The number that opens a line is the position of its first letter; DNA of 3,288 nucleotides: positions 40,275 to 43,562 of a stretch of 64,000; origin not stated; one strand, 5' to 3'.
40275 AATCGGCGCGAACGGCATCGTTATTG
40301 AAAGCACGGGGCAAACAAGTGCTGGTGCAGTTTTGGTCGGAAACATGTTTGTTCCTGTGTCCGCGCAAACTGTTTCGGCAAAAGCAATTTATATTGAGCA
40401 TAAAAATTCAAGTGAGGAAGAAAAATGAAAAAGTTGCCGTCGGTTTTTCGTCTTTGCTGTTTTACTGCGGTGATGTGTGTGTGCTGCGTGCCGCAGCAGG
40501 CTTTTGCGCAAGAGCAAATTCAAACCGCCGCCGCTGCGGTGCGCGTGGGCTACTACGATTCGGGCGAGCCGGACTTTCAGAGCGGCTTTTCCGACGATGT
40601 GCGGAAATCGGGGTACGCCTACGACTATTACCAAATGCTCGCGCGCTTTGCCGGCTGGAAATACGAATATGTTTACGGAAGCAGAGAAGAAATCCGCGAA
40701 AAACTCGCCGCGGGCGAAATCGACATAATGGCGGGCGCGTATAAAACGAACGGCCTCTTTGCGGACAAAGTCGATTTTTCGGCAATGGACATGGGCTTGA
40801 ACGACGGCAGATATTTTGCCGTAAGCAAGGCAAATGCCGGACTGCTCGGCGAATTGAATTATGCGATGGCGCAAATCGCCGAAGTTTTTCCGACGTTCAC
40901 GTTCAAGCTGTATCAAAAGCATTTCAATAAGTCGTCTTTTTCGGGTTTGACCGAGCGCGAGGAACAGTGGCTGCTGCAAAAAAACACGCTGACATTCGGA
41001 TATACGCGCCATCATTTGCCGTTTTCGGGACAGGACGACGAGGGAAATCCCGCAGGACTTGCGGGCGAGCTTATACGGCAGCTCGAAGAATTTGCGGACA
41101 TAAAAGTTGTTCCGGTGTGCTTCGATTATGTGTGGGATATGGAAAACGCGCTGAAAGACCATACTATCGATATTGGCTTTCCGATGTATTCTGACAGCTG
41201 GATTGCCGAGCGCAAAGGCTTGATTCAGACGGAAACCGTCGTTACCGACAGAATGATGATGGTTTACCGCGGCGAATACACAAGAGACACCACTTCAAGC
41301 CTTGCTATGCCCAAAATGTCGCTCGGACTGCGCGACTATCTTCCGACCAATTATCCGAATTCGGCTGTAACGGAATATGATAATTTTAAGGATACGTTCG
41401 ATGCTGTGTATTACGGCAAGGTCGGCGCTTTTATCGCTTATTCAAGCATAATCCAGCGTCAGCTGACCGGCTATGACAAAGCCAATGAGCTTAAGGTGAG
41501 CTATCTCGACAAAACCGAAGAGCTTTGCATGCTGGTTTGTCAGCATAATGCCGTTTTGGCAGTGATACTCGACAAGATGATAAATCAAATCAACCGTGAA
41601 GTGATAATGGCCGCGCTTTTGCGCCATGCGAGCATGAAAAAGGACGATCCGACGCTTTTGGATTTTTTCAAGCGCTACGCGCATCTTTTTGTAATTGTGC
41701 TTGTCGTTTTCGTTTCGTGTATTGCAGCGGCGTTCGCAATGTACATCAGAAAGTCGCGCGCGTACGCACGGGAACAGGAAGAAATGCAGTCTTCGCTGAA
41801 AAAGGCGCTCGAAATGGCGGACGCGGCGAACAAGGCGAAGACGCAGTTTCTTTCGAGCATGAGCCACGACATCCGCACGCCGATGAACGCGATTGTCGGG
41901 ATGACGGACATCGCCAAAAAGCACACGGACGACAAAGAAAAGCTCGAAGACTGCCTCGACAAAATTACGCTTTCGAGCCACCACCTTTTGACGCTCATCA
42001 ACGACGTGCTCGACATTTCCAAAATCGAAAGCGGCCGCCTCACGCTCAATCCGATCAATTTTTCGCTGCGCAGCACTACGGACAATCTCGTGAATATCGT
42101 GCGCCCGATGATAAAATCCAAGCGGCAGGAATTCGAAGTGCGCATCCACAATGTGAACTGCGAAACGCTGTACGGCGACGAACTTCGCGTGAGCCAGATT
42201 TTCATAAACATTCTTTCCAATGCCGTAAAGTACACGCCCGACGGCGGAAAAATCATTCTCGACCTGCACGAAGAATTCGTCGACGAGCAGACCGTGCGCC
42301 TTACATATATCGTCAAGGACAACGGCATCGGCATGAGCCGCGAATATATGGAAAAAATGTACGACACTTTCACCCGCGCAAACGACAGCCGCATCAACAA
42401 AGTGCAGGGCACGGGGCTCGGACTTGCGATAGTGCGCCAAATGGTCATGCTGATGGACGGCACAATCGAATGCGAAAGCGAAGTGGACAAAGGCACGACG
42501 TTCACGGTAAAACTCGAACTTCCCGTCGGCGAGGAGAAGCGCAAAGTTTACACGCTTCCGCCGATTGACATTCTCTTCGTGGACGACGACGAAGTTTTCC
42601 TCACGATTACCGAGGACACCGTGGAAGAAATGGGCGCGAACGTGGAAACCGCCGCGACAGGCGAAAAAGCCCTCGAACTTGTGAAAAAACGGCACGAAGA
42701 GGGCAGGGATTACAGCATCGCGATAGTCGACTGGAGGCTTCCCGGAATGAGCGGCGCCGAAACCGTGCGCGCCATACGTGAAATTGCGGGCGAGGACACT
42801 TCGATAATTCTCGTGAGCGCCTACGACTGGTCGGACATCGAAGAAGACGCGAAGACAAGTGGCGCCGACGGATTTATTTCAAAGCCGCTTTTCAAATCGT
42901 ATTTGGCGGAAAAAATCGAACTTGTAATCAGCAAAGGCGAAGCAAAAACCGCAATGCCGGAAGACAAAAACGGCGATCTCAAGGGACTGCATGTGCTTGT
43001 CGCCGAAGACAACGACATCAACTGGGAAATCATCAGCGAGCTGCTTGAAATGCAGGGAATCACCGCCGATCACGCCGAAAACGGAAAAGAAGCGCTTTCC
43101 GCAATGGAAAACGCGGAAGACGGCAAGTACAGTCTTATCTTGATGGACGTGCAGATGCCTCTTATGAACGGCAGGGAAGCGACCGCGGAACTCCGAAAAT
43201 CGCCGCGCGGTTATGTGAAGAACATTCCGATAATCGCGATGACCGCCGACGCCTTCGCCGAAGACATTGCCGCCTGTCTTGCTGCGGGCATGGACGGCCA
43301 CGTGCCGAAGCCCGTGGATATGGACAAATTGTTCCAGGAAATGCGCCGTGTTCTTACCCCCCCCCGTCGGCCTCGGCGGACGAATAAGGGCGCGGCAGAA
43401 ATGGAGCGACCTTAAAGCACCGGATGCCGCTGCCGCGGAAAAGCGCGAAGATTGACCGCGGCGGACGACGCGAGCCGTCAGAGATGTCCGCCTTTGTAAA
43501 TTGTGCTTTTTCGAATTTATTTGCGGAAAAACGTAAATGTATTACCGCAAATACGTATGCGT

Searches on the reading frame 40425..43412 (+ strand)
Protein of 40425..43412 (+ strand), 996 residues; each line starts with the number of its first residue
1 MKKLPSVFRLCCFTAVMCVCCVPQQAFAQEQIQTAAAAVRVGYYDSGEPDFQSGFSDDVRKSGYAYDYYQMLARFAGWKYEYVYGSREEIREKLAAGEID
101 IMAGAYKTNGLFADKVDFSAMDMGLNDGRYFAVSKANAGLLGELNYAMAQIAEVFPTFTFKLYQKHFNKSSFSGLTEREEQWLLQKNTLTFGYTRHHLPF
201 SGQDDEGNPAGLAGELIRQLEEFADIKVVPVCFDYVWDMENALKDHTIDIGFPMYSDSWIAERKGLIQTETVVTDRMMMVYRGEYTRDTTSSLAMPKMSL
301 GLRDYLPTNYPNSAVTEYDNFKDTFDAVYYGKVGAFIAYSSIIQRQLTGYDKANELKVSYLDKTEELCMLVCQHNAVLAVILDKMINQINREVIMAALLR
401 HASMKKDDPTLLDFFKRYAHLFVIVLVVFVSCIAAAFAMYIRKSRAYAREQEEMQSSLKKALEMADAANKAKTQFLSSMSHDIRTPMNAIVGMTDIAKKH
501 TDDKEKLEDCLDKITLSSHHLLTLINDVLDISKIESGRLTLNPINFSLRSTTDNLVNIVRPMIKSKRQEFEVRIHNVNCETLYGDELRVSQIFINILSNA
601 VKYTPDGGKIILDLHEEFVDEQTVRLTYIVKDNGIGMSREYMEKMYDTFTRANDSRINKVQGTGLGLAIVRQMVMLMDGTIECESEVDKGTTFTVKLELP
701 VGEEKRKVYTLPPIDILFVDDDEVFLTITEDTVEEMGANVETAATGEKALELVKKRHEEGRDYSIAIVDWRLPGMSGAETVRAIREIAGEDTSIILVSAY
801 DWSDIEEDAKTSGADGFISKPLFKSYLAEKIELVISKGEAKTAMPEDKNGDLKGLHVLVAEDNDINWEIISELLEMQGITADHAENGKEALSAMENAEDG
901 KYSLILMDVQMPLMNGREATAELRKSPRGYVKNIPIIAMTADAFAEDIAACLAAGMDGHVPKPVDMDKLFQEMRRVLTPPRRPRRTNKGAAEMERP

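Call 14: find_related_loci(query=window:40425-43412:+, collection=genome_contigs, flank=10000)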
Query window:40425-43412:+ (996 aa) in genome_contigs; peptide patterns used: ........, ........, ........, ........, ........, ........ (x = any residue, [..] = any of these).
512 stretches matched a pattern; 503 encode a relative of the query (tblastn E <= 1e-3); the best 80 are kept; 79 distinct loci.
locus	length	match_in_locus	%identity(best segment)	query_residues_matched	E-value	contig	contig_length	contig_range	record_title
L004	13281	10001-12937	77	1-977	0e+0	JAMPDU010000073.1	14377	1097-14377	MAG: Ruminococcus sp. isolate NALB_7823_30 Scaffold_#73__SCF_073___14377_bp, whole genome shotgun sequence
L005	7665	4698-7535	76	32-977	0e+0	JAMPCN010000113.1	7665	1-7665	MAG: Bacillus sp. (in: firmicutes) isolate NALB_7821b_26 Scaffold_#113__SCF_113___7665_bp, whole genome shotgun sequence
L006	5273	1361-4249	76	32-988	0e+0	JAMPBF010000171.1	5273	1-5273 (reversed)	MAG: Bacillota bacterium isolate NALB_7821a_28 Scaffold_#171__SCF_171___5273_bp, whole genome shotgun sequence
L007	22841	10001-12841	75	34-981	0e+0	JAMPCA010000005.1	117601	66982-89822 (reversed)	MAG: Muribaculaceae bacterium isolate NALB_7821a_7 Scaffold_#5__SCF_005___117601_bp, whole genome shotgun sequence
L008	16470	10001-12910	73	1-977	0e+0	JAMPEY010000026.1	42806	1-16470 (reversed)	MAG: Lachnoclostridium sp. isolate NALB_7861_22 Scaffold_#26__SCF_026___42806_bp, whole genome shotgun sequence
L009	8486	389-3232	74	30-977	0e+0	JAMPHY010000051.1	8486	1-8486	MAG: Clostridiales bacterium isolate NALB_7961_5 Scaffold_#51__SCF_051___8486_bp, whole genome shotgun sequence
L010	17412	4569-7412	74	30-977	0e+0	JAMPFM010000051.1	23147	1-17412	MAG: Blautia sp. isolate NALB_7861_7 Scaffold_#51__SCF_051___23147_bp, whole genome shotgun sequence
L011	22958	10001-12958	71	2-977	0e+0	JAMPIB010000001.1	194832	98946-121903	MAG: Ruminococcus sp. isolate NALB_7961_2 Scaffold_#1__SCF_001___194832_bp, whole genome shotgun sequence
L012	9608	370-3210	74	32-977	0e+0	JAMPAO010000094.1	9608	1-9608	MAG: Ruminococcus sp. isolate NALB_7813_12 Scaffold_#94__SCF_094___9608_bp, whole genome shotgun sequence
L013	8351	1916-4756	73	34-981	0e+0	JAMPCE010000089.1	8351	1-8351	MAG: bacterium isolate NALB_7821a_3 Scaffold_#89__SCF_089___8351_bp, whole genome shotgun sequence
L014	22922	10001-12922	71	4-977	0e+0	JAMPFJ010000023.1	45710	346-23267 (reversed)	MAG: Bacteroidales bacterium isolate NALB_7861_11 Scaffold_#23__SCF_023___45710_bp, whole genome shotgun sequence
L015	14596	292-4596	73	32-977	0e+0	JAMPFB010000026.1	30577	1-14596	MAG: Robinsoniella sp. isolate NALB_7861_18 Scaffold_#26__SCF_026___30577_bp, whole genome shotgun sequence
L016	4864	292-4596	73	32-977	0e+0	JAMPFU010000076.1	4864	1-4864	MAG: Clostridium sp. isolate NALB_7863_23 Scaffold_#76__SCF_076___4864_bp, whole genome shotgun sequence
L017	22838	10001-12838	72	32-977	0e+0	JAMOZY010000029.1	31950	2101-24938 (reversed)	MAG: Clostridium sp. isolate NALB_7811_6 Scaffold_#29__SCF_029___31950_bp, whole genome shotgun sequence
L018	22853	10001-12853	72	32-982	0e+0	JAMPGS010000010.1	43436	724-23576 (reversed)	MAG: Clostridium sp. isolate NALB_7961_37 Scaffold_#10__SCF_010___43436_bp, whole genome shotgun sequence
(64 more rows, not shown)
